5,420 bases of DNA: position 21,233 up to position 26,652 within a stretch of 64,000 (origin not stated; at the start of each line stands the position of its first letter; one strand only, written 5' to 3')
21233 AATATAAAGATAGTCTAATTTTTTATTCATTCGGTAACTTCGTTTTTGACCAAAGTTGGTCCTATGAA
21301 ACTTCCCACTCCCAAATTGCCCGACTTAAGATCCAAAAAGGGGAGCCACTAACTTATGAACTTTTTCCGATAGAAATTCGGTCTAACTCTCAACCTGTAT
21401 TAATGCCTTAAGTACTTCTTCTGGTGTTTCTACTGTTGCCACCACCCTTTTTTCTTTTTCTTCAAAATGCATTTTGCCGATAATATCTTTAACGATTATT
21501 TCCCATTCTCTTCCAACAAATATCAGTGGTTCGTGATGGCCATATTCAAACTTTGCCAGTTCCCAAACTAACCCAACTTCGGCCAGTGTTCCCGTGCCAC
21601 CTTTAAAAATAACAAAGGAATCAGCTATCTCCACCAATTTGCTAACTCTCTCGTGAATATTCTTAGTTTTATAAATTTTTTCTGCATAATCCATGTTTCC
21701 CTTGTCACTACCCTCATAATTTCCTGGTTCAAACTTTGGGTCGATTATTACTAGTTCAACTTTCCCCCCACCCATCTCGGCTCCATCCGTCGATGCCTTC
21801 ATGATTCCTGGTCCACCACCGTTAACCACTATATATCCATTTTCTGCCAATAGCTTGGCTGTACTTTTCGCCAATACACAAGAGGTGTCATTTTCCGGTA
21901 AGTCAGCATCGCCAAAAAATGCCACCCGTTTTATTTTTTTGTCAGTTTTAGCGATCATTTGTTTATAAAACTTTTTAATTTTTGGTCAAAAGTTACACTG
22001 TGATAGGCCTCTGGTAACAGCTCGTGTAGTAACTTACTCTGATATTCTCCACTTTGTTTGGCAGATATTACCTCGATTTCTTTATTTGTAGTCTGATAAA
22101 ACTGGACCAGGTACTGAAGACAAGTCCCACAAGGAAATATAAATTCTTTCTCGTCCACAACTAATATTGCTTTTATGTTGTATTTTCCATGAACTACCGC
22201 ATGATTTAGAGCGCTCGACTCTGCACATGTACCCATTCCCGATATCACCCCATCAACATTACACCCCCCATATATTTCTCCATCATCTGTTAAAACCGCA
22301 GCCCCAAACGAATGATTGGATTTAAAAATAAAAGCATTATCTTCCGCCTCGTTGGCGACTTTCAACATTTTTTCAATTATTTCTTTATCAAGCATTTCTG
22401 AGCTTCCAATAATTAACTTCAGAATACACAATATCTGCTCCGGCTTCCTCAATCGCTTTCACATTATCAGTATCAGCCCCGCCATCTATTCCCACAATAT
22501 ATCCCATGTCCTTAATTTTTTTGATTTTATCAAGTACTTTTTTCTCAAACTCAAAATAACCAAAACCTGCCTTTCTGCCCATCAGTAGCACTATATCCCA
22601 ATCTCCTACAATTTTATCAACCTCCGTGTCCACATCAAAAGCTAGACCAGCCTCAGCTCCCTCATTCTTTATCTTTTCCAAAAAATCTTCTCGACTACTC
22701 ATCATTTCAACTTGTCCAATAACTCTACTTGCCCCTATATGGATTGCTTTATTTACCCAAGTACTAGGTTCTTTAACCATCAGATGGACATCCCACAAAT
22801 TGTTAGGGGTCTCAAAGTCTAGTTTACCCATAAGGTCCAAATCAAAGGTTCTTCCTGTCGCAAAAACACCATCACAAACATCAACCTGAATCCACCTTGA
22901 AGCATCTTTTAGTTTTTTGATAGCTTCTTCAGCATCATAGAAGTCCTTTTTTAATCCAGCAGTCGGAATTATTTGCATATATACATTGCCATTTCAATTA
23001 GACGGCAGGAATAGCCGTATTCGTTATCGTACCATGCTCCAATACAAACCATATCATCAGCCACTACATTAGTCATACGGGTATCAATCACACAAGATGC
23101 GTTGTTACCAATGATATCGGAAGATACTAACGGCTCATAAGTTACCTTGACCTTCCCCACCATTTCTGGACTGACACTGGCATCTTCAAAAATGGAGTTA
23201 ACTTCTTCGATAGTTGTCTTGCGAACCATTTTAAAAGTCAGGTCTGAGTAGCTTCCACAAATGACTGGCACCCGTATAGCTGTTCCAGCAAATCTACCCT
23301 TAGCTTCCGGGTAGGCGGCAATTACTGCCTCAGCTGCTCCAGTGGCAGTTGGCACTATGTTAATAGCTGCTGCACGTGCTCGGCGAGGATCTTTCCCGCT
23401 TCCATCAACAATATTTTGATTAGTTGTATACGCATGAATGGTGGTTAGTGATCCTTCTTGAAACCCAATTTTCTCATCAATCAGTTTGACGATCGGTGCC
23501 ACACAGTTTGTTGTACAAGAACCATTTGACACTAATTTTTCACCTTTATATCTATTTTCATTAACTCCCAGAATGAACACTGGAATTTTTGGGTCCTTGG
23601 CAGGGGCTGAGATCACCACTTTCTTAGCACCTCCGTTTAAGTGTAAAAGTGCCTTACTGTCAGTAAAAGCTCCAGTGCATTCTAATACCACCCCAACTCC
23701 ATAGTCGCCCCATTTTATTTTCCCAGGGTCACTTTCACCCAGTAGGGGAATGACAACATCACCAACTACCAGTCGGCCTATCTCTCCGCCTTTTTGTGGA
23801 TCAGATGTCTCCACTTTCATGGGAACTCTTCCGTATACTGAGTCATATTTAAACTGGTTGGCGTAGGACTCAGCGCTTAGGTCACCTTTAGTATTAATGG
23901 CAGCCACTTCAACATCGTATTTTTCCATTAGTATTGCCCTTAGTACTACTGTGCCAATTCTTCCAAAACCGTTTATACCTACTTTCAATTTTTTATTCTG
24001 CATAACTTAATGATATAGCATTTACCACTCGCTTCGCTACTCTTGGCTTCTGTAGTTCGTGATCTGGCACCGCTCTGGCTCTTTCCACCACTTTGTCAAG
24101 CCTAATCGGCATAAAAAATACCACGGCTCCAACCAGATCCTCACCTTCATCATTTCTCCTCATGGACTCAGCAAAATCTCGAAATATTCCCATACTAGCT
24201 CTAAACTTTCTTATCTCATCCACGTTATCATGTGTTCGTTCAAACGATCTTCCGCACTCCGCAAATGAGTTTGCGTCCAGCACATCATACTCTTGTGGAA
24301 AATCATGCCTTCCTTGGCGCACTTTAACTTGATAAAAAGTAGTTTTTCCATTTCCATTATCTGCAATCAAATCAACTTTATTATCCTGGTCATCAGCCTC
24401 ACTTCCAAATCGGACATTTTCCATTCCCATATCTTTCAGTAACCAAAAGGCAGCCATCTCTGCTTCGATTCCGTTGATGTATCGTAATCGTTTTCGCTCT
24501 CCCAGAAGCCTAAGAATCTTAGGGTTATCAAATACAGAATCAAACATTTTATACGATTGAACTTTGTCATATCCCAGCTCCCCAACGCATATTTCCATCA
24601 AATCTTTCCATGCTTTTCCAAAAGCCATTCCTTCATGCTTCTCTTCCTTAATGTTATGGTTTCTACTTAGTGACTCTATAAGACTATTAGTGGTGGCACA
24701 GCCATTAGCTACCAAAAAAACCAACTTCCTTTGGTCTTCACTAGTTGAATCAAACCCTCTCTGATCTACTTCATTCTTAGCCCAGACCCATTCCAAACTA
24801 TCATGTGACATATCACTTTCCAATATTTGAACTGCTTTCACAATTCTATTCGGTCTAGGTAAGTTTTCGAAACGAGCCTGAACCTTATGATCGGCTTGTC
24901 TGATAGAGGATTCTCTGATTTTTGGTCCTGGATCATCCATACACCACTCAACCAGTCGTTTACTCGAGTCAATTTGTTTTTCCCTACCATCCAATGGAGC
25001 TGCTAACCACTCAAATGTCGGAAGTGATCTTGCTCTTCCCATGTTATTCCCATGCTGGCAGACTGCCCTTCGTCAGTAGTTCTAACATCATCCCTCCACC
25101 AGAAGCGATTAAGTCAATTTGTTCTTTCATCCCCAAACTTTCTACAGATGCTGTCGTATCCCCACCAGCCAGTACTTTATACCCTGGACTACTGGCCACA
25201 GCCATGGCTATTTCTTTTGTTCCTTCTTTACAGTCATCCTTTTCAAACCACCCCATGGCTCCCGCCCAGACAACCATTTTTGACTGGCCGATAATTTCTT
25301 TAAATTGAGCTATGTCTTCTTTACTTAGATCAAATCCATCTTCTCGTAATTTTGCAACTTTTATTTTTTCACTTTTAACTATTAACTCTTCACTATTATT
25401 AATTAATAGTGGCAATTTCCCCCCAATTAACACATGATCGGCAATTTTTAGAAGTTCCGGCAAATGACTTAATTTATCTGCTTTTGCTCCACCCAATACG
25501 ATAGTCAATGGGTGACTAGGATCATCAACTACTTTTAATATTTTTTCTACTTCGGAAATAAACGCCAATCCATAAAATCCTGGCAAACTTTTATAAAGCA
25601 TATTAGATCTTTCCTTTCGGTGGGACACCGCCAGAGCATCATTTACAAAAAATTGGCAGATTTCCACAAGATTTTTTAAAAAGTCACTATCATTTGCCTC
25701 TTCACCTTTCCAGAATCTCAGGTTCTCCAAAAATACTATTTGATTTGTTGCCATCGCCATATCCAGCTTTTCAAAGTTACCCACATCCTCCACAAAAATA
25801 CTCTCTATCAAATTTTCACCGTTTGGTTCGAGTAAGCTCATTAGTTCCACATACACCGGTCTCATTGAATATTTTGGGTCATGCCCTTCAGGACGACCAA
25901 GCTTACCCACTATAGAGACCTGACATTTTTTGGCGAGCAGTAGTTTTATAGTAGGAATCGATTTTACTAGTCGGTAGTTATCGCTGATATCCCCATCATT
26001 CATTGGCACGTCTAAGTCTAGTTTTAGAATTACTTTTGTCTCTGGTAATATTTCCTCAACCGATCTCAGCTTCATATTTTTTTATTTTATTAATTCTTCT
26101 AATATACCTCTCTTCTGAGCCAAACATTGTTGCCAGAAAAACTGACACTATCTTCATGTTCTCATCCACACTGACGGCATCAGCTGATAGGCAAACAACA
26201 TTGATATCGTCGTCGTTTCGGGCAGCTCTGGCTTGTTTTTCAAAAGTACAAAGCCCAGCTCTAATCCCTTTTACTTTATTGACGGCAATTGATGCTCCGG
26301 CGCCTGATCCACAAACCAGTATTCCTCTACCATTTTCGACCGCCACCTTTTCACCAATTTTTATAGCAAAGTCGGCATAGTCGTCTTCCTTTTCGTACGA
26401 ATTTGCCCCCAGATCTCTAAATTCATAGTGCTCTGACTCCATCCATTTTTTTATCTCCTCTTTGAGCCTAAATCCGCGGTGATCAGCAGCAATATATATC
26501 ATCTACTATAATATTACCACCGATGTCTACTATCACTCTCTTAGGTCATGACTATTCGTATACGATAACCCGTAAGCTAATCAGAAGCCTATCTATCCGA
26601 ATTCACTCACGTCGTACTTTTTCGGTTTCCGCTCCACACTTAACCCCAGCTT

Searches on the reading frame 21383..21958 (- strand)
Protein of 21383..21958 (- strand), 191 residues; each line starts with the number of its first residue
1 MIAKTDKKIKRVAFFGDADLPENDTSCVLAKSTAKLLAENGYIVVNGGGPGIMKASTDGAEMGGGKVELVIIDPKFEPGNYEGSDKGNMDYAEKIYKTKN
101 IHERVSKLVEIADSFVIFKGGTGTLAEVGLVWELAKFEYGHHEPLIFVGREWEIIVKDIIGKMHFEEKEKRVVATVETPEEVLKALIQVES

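Call 71: search_protein_families(library=pfam, proteins=[window:21383-21958:-], max_evalue=0.0001)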
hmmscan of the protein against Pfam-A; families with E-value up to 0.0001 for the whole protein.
window:21383-21958:- (191 aa): 2 families
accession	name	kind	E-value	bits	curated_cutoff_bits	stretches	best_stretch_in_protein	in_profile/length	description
PF03641.19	Lysine_decarbox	-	2.4e-13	50.8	27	1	53-185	1-130/131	Possible lysine decarboxylase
PF18306.6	LDcluster4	-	1.3e-11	44.8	26.3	1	12-136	4-118/151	SLOG cluster4 family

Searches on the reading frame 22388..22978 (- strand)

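Call 71: search_protein_families(library=pfam, proteins=[window:22388-22978:-], max_evalue=0.0001)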
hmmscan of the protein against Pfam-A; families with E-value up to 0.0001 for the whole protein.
window:22388-22978:- (196 aa): 1 family
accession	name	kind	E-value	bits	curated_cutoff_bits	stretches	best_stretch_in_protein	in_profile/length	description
PF00834.25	Ribul_P_3_epim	-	2e-30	106.1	21.1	1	9-184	7-191/198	Ribulose-phosphate 3 epimerase family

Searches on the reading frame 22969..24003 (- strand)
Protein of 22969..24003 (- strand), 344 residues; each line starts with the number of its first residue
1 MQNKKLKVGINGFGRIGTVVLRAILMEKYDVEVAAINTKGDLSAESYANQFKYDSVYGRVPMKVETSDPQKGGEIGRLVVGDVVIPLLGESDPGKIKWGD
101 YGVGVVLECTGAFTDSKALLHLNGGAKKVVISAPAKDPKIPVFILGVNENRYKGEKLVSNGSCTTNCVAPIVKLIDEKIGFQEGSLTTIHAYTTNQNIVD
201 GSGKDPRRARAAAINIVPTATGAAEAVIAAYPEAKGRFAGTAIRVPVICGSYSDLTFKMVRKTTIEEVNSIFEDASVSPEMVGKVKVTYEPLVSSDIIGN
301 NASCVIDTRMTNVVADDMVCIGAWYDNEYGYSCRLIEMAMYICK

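Call 71: search_protein_families(library=pfam, proteins=[window:22969-24003:-], max_evalue=0.0001)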
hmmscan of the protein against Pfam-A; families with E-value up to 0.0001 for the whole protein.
window:22969-24003:- (344 aa): 2 families
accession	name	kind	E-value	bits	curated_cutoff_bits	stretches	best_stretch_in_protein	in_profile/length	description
PF02800.25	Gp_dh_C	-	2.1e-47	161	24.4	1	168-325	1-158/158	Glyceraldehyde 3-phosphate dehydrogenase, C-terminal domain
PF00044.30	Gp_dh_N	-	1.3e-26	93.3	31.7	1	7-115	2-100/101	Glyceraldehyde 3-phosphate dehydrogenase, NAD binding domain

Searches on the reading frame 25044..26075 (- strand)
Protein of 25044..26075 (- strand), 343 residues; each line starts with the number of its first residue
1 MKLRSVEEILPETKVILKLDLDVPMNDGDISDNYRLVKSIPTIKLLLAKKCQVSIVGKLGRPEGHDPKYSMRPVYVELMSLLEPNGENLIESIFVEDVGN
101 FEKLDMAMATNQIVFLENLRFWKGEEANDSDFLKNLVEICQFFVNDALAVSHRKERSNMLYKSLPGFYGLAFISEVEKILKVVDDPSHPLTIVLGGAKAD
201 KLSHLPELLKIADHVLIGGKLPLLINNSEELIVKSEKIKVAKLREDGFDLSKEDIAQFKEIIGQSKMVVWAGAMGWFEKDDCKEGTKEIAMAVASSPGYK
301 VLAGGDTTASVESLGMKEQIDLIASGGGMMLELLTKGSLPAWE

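Call 71: search_protein_families(library=pfam, proteins=[window:25044-26075:-], max_evalue=0.0001)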
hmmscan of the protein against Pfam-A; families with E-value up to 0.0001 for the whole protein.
window:25044-26075:- (343 aa): 1 family
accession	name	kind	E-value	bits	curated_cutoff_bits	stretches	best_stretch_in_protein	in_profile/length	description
PF00162.24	PGK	-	2e-72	244.8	27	2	12-230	8-225/379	Phosphoglycerate kinase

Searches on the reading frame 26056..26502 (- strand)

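Call 71: search_protein_families(library=pfam, proteins=[window:26056-26502:-], max_evalue=0.0001)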
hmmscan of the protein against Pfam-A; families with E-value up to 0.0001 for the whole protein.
window:26056-26502:- (148 aa): 1 family
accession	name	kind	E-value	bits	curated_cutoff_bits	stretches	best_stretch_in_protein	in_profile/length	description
PF02502.23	LacAB_rpiB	-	1.7e-43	148.3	24.7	1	2-140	1-138/138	Ribose/Galactose Isomerase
